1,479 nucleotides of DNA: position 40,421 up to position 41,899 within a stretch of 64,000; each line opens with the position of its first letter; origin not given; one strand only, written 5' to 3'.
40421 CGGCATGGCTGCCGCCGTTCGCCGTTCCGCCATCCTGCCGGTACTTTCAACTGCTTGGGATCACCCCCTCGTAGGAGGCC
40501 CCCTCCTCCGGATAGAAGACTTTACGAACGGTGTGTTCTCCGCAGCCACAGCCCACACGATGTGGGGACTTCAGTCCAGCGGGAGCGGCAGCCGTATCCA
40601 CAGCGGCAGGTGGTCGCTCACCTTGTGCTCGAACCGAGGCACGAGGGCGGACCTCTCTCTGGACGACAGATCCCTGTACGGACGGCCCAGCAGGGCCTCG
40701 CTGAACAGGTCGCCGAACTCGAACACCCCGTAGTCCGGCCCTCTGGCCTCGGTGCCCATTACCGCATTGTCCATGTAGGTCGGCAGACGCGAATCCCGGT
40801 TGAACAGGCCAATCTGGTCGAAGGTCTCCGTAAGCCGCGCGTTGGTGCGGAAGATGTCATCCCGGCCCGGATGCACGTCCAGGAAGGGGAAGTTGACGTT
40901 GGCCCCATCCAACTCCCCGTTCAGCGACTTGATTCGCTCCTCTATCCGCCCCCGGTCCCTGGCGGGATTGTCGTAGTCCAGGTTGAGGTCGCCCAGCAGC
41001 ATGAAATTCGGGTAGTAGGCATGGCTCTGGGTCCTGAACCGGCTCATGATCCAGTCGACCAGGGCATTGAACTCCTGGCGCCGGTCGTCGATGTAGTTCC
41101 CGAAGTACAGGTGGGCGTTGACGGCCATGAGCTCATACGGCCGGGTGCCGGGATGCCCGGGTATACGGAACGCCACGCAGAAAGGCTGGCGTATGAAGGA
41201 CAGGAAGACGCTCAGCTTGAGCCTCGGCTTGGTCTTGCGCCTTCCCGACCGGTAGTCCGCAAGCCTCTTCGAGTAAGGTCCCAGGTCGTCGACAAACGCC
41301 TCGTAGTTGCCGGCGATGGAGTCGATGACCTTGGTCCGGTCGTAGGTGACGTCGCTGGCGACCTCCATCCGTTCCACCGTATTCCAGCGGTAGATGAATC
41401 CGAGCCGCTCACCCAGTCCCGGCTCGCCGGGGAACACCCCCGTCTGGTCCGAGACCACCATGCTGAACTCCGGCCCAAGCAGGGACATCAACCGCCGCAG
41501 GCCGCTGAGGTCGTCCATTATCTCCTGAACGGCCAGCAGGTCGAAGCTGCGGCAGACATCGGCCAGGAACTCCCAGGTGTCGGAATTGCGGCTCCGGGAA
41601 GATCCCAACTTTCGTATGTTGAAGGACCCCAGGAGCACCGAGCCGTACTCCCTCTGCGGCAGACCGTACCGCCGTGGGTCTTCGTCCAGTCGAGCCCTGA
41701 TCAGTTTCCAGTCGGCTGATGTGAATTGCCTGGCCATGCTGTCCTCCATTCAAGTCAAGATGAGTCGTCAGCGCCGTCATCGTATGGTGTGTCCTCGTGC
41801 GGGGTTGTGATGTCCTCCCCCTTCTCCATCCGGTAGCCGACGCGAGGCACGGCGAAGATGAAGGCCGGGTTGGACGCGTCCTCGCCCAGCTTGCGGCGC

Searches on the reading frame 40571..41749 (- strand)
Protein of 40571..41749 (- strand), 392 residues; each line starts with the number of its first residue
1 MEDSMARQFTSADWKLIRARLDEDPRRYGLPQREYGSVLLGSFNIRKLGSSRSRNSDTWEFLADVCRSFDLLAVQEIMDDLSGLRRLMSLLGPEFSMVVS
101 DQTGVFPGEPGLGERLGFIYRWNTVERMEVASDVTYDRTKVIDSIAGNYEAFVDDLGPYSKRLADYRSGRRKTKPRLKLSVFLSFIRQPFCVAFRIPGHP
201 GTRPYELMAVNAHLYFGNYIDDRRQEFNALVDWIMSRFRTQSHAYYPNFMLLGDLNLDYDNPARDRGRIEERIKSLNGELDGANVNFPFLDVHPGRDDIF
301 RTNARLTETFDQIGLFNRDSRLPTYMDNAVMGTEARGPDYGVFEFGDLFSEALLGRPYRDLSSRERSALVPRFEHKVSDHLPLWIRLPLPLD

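Call 11: search_protein_families(library=pfam, proteins=[window:40571-41749:-], max_evalue=0.001)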
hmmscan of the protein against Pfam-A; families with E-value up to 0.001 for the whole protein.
window:40571-41749:- (392 aa): 1 family
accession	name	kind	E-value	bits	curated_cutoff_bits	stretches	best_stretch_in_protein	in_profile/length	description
PF03372.29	Exo_endo_phos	-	9.3e-05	22.7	24.5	1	42-380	2-225/225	Endonuclease/Exonuclease/phosphatase family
